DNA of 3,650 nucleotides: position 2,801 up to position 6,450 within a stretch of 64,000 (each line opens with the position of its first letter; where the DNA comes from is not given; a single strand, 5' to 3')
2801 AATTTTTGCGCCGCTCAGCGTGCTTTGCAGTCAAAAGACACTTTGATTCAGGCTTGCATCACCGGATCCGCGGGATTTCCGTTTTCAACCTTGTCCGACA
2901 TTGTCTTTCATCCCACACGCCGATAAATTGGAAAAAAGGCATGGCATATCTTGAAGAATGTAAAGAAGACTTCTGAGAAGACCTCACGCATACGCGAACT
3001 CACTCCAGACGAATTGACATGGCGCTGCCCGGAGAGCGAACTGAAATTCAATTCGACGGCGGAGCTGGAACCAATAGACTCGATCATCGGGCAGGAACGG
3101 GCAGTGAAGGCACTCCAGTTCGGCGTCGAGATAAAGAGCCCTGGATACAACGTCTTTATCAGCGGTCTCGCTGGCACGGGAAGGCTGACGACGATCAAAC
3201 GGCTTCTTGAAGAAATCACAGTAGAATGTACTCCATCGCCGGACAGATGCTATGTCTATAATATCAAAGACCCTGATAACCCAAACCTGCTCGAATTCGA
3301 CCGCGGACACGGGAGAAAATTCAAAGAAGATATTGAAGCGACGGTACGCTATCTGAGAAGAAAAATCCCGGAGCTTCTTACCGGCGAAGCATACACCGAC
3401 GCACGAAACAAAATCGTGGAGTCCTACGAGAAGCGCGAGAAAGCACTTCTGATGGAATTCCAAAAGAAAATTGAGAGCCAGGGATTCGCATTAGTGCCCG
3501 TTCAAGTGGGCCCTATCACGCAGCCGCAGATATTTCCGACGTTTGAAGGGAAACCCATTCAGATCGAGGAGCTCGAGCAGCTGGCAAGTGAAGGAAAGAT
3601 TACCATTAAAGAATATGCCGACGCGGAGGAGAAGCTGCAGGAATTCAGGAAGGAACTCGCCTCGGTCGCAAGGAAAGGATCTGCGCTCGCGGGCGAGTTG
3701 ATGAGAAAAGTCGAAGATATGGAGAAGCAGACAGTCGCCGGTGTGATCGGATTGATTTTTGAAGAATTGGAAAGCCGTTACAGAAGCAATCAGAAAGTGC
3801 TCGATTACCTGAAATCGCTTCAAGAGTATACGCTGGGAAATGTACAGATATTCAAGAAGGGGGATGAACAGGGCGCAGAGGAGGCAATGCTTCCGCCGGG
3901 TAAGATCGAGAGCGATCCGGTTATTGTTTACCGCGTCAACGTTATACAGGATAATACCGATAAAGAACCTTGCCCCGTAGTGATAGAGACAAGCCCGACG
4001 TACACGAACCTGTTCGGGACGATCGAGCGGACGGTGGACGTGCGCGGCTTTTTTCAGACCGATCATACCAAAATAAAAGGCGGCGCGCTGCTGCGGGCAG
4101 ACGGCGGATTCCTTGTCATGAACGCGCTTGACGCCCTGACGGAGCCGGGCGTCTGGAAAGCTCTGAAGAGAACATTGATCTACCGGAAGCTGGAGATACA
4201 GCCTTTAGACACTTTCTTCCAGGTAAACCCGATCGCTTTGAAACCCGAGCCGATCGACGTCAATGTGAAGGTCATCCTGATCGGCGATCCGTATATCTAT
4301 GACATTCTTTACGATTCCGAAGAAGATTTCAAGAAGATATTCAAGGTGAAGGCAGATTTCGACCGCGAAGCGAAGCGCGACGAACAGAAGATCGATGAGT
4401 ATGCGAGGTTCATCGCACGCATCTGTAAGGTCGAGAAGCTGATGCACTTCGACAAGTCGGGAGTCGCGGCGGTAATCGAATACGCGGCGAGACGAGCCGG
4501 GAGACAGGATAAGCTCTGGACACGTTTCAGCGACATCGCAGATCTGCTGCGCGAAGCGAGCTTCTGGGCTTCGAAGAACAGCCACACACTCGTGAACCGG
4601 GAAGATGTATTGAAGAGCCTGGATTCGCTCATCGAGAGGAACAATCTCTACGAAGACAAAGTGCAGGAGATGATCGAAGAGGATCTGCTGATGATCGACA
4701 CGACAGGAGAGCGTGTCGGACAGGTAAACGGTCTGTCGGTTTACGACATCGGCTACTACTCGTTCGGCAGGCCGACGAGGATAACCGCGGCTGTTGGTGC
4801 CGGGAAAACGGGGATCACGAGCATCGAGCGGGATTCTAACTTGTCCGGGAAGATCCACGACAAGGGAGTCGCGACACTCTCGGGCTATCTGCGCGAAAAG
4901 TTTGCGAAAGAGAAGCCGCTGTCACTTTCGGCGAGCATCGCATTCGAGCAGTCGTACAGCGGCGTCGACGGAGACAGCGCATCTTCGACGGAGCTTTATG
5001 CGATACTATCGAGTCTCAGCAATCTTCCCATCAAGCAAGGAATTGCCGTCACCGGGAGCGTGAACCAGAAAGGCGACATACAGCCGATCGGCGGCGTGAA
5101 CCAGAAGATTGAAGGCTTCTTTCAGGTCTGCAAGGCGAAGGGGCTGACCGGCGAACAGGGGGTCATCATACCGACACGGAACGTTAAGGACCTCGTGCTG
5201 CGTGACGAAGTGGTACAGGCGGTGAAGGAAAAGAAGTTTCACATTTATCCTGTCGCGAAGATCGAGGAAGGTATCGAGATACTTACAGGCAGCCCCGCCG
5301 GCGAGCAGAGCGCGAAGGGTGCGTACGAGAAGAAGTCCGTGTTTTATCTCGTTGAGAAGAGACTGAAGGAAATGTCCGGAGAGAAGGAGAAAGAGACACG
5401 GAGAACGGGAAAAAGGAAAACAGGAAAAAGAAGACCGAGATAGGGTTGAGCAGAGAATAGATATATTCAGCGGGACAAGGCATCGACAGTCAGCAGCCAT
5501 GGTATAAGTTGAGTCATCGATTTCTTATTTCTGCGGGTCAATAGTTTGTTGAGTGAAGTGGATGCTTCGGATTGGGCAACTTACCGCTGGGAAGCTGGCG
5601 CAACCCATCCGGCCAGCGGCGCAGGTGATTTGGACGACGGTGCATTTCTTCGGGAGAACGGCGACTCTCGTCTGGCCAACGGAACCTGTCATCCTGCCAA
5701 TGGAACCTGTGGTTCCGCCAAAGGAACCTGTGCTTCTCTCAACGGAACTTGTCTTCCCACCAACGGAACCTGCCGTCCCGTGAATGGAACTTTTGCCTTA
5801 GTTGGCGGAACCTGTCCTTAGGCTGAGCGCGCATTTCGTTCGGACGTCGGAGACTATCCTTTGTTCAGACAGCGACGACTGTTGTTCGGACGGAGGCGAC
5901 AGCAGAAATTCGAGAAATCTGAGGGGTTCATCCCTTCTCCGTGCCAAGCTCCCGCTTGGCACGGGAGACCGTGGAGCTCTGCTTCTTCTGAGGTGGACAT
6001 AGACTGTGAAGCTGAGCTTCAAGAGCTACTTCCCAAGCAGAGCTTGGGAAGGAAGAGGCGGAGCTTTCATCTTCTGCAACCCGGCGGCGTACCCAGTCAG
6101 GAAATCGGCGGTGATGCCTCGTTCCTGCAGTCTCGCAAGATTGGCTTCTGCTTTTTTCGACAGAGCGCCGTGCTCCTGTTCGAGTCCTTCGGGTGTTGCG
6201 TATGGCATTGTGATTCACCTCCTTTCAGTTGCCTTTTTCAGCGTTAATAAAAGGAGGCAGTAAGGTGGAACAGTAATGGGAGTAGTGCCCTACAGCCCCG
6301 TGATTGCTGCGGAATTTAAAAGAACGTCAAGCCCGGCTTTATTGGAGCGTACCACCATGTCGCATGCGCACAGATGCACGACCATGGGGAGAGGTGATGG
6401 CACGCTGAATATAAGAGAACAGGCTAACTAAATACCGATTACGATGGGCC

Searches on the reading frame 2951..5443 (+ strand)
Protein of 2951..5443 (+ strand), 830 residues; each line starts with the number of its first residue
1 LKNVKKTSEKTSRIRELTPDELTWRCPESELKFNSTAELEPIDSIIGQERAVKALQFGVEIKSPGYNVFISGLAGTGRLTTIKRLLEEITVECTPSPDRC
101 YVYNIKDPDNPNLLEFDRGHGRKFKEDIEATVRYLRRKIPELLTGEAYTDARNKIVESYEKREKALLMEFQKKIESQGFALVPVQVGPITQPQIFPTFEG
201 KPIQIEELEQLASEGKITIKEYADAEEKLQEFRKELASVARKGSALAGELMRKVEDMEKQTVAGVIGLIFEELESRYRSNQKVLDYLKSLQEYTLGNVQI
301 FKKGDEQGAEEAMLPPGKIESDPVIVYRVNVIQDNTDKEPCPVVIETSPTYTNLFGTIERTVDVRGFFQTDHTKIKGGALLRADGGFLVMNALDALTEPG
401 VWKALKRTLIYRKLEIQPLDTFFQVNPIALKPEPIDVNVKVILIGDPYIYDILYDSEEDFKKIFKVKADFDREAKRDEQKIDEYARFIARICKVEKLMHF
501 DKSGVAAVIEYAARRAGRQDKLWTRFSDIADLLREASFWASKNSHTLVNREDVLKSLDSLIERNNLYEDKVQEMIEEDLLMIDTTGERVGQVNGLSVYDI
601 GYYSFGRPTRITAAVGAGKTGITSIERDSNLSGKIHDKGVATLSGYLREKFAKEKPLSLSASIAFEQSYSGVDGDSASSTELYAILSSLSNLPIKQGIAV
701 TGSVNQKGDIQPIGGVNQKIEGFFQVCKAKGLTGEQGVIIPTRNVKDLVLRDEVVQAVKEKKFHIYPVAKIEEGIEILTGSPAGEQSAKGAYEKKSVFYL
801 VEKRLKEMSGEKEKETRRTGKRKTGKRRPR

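Call 7: find_related_loci(query=window:2951-5443:+, collection=genome_contigs, flank=10000)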
Query window:2951-5443:+ (830 aa) in genome_contigs; peptide patterns used: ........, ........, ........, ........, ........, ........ (x = any residue, [..] = any of these).
345 stretches matched a pattern; 217 encode a relative of the query (tblastn E <= 1e-3); the best 80 are kept; 80 distinct loci.
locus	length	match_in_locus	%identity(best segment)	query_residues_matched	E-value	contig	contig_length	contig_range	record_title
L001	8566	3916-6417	87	1-830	0e+0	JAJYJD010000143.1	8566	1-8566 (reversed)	MAG: Bacteroidetes bacterium isolate DBS2-1.bin144 NODE_16341_length_8566_cov_2.553383, whole genome shotgun sequence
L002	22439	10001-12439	86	1-813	0e+0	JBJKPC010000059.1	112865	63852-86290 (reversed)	MAG: Candidatus Kryptoniota bacterium isolate Bin_110 S1Ck127_482340_flag_0_multi_22.0000_len_112865, whole genome shotg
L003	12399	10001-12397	86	6-805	0e+0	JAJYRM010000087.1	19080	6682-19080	MAG: Bacteroidetes bacterium isolate DX1.bin11 NODE_4273_length_19080_cov_5.040310, whole genome shotgun sequence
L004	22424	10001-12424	83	15-823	0e+0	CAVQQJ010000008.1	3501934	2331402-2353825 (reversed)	MAG: uncultured Bacteroidetes bacterium isolate MFD01476.bin.2.182 genome assembly, contig: contig_26507, whole genome s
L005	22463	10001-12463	83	1-825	0e+0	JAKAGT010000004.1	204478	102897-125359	MAG: Bacteroidetes bacterium isolate WY2.bin60 NODE_63_length_204478_cov_7.101649, whole genome shotgun sequence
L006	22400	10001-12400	83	14-812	0e+0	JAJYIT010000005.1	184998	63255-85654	MAG: Bacteroidetes bacterium isolate DBS2-1.bin131 NODE_95_length_184998_cov_7.146962, whole genome shotgun sequence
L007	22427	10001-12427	82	1-811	0e+0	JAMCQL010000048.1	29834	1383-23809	MAG: Bacteroidetes bacterium isolate FK_Sedi_A_Bin.46 NODE_3150_length_29834_cov_278.497, whole genome shotgun sequence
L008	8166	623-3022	84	14-812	0e+0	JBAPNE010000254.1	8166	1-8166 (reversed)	MAG: Candidatus Kryptoniota bacterium isolate MFD01124_ilm_asm_bin8 k127_314743, whole genome shotgun sequence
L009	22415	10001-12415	82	15-818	0e+0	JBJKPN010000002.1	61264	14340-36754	MAG: Candidatus Kryptoniota bacterium isolate Bin_123 S1Ck127_3067422_flag_0_multi_19.7085_len_61264, whole genome shotg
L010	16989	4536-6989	81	9-823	0e+0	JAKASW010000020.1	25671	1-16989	MAG: Bacteroidetes bacterium isolate YP1.bin85 NODE_1588_length_25671_cov_1.278304, whole genome shotgun sequence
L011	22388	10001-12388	81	15-813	0e+0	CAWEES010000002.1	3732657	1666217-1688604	MAG: uncultured Bacteroidetes bacterium isolate MFD01188.bin.1.46 genome assembly, contig: contig_4108, whole genome sho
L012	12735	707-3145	82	13-813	0e+0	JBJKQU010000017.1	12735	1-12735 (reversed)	MAG: Candidatus Kryptoniota bacterium isolate Bin_42 S1Ck127_1826697_flag_0_multi_13.9794_len_12735, whole genome shotgu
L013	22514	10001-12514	79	1-816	0e+0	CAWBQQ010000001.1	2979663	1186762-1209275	MAG: uncultured Bacteroidetes bacterium isolate MFD01828.bin.1.43 genome assembly, contig: contig_24171, whole genome sh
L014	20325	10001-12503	86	1-822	0e+0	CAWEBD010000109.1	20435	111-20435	MAG: uncultured Bacteroidetes bacterium isolate MFD01299.bin.2.3 genome assembly, contig: contig_32010, whole genome sho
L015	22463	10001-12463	81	1-823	0e+0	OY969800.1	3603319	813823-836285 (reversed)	MAG: uncultured Bacteroidetes bacterium isolate MFD01476.bin.1.32 genome assembly, chromosome: 1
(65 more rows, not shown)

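Call 28: find_homologous_proteins(query=window:2951-5443:+, max_evalue=1e-100)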
Query window:2951-5443:+ (830 aa): 6044 proteins with E <= 1e-100 among 8000 candidates; the best 120 are listed.
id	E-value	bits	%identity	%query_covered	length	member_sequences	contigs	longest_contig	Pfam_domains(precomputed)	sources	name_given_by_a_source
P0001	0.0e+0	1839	100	100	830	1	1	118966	PF13654.13,PF20436.5,PF05362.20,PF20437.4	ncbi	-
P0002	0.0e+0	1618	86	100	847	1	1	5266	PF13654.13,PF20436.5,PF05362.20,PF20437.4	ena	-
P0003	0.0e+0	1614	87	97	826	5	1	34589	PF13654.13,PF20436.5,PF05362.20,PF20437.4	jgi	jgi:lon-related putative ATP-dependent protease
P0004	0.0e+0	1610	87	99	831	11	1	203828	PF13654.13,PF20436.5,PF05362.20,PF20437.4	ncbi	-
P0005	0.0e+0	1607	87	100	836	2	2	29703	PF13654.13,PF20436.5,PF05362.20,PF20437.4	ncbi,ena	-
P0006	0.0e+0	1603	87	98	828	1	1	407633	PF13654.13,PF20436.5,PF05362.20,PF20437.4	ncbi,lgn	-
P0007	0.0e+0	1599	85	100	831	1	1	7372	PF13654.13,PF20436.5,PF05362.20,PF20437.4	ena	-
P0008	0.0e+0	1585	85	100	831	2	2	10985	PF13654.13,PF20436.5,PF05362.20,PF20437.4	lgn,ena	-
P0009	0.0e+0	1585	86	98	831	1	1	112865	PF13654.13,PF20436.5,PF05362.20,PF20437.4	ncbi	-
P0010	0.0e+0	1580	88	95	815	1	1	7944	PF13654.13,PF20436.5,PF05362.20,PF20437.4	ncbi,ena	-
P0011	0.0e+0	1579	87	97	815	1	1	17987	PF13654.13,PF20436.5,PF05362.20,PF20437.4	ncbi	-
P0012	0.0e+0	1571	84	100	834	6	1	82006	PF13654.13,PF20436.5,PF05362.20,PF20437.4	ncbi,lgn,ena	-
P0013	0.0e+0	1535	83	96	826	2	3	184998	PF13654.13,PF20436.5,PF05362.20,PF20437.4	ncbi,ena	-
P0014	0.0e+0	1530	82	99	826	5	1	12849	PF13654.13,PF20436.5,PF05362.20,PF20437.4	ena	-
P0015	0.0e+0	1530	82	99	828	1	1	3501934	PF13654.13,PF20436.5,PF05362.20,PF20437.4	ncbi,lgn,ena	-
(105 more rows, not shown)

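Call 29: find_encoding_contigs(protein=P0001, flank=10000, max_places=3)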
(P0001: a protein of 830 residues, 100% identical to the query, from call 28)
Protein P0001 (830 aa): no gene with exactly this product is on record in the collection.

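Call 30: find_encoding_contigs(protein=P0002, flank=5000, max_places=3)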
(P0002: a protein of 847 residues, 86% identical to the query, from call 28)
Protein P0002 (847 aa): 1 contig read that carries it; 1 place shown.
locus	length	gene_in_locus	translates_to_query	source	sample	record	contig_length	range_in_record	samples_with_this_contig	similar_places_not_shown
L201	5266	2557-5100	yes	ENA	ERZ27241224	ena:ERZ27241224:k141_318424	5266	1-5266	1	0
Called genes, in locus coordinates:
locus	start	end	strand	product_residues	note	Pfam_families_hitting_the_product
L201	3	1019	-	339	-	?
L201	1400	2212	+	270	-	-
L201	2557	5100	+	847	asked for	PF20437:LonC_helical (weak), PF13654:AAA_32, PF20436:LonB_AAA-LID, PF05362:Lon_C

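Call 31: find_encoding_contigs(protein=P0003, flank=5000, max_places=3)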
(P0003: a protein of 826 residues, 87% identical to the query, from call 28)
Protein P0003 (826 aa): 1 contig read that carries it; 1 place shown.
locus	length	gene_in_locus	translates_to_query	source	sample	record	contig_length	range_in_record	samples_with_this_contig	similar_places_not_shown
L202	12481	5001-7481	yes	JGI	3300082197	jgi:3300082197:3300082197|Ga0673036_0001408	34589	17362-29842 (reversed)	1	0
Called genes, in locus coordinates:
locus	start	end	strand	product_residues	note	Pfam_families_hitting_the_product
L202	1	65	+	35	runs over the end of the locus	-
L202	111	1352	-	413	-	-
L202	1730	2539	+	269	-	-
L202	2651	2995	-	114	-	-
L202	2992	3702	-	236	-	PF03544:TonB_C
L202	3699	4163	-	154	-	-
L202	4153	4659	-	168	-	PF04542:Sigma70_r2, PF04545:Sigma70_r4 (weak), PF08281:Sigma70_r4_2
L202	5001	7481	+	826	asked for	PF20437:LonC_helical, PF13654:AAA_32, PF20436:LonB_AAA-LID, PF05362:Lon_C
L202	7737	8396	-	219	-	-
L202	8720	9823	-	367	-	PF02638:GHL10, PF14871:GHL6 (faint)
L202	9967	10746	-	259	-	PF14622:Ribonucleas_3_3, PF00636:Ribonuclease_3, PF00035:dsrm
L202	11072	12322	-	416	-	PF00109:ketoacyl-synt, PF02801:Ketoacyl-synt_C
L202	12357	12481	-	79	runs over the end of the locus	PF00550:PP-binding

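Call 32: find_encoding_contigs(protein=P0004, flank=5000, max_places=3)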
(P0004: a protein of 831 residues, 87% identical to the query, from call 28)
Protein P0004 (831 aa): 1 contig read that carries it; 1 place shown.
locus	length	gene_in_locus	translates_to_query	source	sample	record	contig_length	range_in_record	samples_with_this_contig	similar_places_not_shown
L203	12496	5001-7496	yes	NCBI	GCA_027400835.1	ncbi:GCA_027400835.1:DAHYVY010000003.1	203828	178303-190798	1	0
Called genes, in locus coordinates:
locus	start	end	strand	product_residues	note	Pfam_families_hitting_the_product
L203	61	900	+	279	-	-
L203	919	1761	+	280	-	-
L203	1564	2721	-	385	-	PF03544:TonB_C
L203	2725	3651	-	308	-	PF03544:TonB_C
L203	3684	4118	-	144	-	-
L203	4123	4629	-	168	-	PF04542:Sigma70_r2, PF08281:Sigma70_r4_2, PF04545:Sigma70_r4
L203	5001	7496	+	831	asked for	PF20437:LonC_helical, PF13654:AAA_32, PF20436:LonB_AAA-LID, PF05362:Lon_C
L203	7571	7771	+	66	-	-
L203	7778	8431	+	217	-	-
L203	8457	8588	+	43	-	-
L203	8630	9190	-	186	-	-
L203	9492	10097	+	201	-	-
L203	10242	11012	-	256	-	PF18368:Ig_GlcNase, PF17753:Ig_mannosidase (weak)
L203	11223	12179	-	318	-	PF08240:ADH_N, PF00107:ADH_zinc_N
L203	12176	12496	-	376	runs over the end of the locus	PF02638:GHL10 (faint)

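Call 33: find_encoding_contigs(protein=P0005, flank=5000, max_places=3)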
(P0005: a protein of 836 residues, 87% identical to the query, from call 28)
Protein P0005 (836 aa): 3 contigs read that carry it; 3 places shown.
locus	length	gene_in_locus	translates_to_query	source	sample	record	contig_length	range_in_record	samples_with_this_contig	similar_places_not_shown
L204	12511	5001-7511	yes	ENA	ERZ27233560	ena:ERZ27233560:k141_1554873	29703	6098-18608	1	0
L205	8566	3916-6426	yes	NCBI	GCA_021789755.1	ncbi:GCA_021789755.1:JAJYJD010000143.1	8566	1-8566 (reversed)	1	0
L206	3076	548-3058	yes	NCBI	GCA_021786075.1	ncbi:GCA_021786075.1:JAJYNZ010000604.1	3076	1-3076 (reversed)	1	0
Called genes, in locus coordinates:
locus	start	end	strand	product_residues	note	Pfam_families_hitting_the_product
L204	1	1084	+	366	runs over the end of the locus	PF00988:CPSase_sm_chain, PF00117:GATase, PF07722:Peptidase_C26 (weak)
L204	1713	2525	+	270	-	-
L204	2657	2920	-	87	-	-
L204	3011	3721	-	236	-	PF03544:TonB_C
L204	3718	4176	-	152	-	-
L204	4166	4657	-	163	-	PF04542:Sigma70_r2, PF08281:Sigma70_r4_2, PF04545:Sigma70_r4 (weak)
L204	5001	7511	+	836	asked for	PF20437:LonC_helical (weak), PF13654:AAA_32, PF20436:LonB_AAA-LID, PF05362:Lon_C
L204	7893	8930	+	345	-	PF08240:ADH_N, PF16912:Glu_dehyd_C, PF00107:ADH_zinc_N, PF13602:ADH_zinc_N_2 (weak)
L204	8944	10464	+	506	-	PF00370:FGGY_N, PF02782:FGGY_C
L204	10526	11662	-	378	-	PF02638:GHL10, PF14871:GHL6 (faint)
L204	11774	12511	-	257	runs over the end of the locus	PF14622:Ribonucleas_3_3, PF00636:Ribonuclease_3, PF00035:dsrm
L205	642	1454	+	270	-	-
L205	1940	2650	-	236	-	PF03544:TonB_C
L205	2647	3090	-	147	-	-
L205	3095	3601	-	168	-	PF04542:Sigma70_r2, PF04545:Sigma70_r4 (weak), PF08281:Sigma70_r4_2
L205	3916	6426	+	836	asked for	PF20437:LonC_helical (weak), PF13654:AAA_32, PF20436:LonB_AAA-LID, PF05362:Lon_C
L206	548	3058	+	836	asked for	PF20437:LonC_helical (weak), PF13654:AAA_32, PF20436:LonB_AAA-LID, PF05362:Lon_C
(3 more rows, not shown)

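Call 34: find_encoding_contigs(protein=P0012, flank=5000, max_places=3)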
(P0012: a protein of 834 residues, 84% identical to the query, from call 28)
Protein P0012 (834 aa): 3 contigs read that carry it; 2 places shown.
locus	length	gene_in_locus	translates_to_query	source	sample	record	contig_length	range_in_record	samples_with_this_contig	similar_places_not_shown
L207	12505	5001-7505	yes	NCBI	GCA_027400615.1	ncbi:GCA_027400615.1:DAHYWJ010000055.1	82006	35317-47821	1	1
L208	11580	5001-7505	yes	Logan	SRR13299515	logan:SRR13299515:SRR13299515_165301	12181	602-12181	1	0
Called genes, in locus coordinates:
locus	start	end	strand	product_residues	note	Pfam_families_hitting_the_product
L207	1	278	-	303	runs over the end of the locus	PF01926:MMR_HSR1, PF02421:FeoB_N, PF03193:RsgA_GTPase (faint), PF10662:PduV-EutP (faint), PF00350:Dynamin_N (faint), PF00009:GTP_EFTU (weak), PF07650:KH_2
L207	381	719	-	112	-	PF00543:P-II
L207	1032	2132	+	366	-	PF00988:CPSase_sm_chain, PF00117:GATase, PF07722:Peptidase_C26 (faint)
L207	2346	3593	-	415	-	-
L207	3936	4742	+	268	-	-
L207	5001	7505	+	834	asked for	PF20437:LonC_helical (weak), PF13654:AAA_32, PF20436:LonB_AAA-LID, PF05362:Lon_C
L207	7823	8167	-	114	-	PF08327:AHSA1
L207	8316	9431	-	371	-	PF02638:GHL10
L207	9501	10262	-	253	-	PF14622:Ribonucleas_3_3, PF00636:Ribonuclease_3, PF00035:dsrm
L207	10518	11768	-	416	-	PF00109:ketoacyl-synt, PF02801:Ketoacyl-synt_C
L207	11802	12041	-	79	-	PF00550:PP-binding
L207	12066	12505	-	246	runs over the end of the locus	PF00106:adh_short, PF08659:KR, PF23441:SDR (faint), PF13561:adh_short_C2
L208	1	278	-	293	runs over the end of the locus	?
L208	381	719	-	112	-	PF00543:P-II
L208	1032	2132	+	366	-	PF00988:CPSase_sm_chain, PF00117:GATase, PF07722:Peptidase_C26 (faint)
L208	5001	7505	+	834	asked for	PF20437:LonC_helical (weak), PF13654:AAA_32, PF20436:LonB_AAA-LID, PF05362:Lon_C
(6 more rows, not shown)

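Call 35: find_encoding_contigs(protein=P0011, flank=5000, max_places=3)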
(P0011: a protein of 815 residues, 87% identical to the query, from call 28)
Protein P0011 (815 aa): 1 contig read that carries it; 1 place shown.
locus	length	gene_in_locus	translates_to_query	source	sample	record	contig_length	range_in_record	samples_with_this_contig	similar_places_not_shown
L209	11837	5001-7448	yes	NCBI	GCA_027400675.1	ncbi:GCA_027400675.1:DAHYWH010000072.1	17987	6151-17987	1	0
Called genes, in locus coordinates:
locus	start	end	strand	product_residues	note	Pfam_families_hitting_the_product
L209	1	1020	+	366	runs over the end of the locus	PF00988:CPSase_sm_chain, PF00117:GATase, PF07722:Peptidase_C26 (weak)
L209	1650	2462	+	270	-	-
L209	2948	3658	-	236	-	PF03544:TonB_C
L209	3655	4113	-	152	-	-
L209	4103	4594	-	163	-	PF04542:Sigma70_r2, PF08281:Sigma70_r4_2, PF04545:Sigma70_r4 (weak)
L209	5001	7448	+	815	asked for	PF20437:LonC_helical (weak), PF13654:AAA_32, PF20436:LonB_AAA-LID, PF05362:Lon_C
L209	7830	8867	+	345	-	PF08240:ADH_N, PF16912:Glu_dehyd_C, PF00107:ADH_zinc_N, PF13602:ADH_zinc_N_2 (weak)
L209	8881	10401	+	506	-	PF00370:FGGY_N, PF02782:FGGY_C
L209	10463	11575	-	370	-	PF02638:GHL10, PF14871:GHL6 (faint)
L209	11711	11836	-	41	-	?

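Call 72: search_protein_families(library=pfam, proteins=[L014:13026-13715:-, L202:7740-8396:-, L203:7778-8428:+], max_evalue=0.01)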
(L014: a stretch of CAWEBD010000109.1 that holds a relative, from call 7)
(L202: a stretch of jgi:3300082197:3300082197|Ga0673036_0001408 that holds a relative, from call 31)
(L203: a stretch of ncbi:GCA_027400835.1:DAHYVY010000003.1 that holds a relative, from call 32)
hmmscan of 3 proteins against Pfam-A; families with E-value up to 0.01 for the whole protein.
L014:13026-13715:- (230 aa): 0 families

L202:7740-8396:- (219 aa): 0 families

L203:7778-8428:+ (217 aa): 0 families

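Call 74: search_protein_families(library=phrogs, proteins=[L014:13026-13715:-], max_evalue=0.1)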
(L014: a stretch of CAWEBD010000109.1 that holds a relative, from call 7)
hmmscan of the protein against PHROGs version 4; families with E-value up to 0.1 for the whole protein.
L014:13026-13715:- (230 aa): 0 families

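Call 75: search_protein_families(library=ncbifam, proteins=[L014:13026-13715:-], max_evalue=0.1)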
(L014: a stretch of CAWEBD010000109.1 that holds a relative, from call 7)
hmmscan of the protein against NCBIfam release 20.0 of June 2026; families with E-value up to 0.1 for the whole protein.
L014:13026-13715:- (230 aa): 0 families

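Call 76: search_solved_structures(query=L014:13026-13715:-, max_evalue=1)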
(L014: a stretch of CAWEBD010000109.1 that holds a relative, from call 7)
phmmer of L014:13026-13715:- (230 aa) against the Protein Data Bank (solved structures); distinct sequences matched with E-value up to 1: 5.
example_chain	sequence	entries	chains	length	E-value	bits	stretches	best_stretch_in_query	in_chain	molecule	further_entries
4f0u_B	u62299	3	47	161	0.069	16.3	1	18-85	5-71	Allophycocyanin, beta subunit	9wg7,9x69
2v8a_B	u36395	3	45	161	0.36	14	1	18-85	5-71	ALLOPHYCOCYANIN BETA CHAIN | Allophycocyanin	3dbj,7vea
8wql_PB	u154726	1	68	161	0.39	13.9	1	22-85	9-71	Allophycocyanin beta chain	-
1all_B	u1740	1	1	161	0.41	13.8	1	22-85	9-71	ALLOPHYCOCYANIN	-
2vjt_B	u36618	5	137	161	0.44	13.7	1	23-85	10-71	ALLOPHYCOCYANIN BETA SUBUNIT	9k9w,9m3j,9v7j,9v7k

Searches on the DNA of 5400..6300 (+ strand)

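Call 66: search_dna_similar(query=window:5546-6075:+, collection=plasmids, mode=distant, max_evalue=0.01, max_rows=10)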
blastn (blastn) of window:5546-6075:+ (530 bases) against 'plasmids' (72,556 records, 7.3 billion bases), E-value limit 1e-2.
No match.

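Call 67: search_dna_similar(query=window:5546-6075:+, collection=phages, mode=distant, max_evalue=0.01, max_rows=10)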
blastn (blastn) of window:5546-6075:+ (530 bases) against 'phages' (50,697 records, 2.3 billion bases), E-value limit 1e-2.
No match.

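Call 68: search_rna_families(source=window, start=5400, end=6300, threshold=evalue, max_evalue=1)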
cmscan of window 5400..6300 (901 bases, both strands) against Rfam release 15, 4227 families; matches with E-value up to 1: 1.
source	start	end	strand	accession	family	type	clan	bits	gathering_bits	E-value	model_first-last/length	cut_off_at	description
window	6017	6082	-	RF01151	snoU82P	Gene; snRNA; snoRNA; CD-box;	-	17.9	42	0.054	1-55/55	no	Small nucleolar RNA U82P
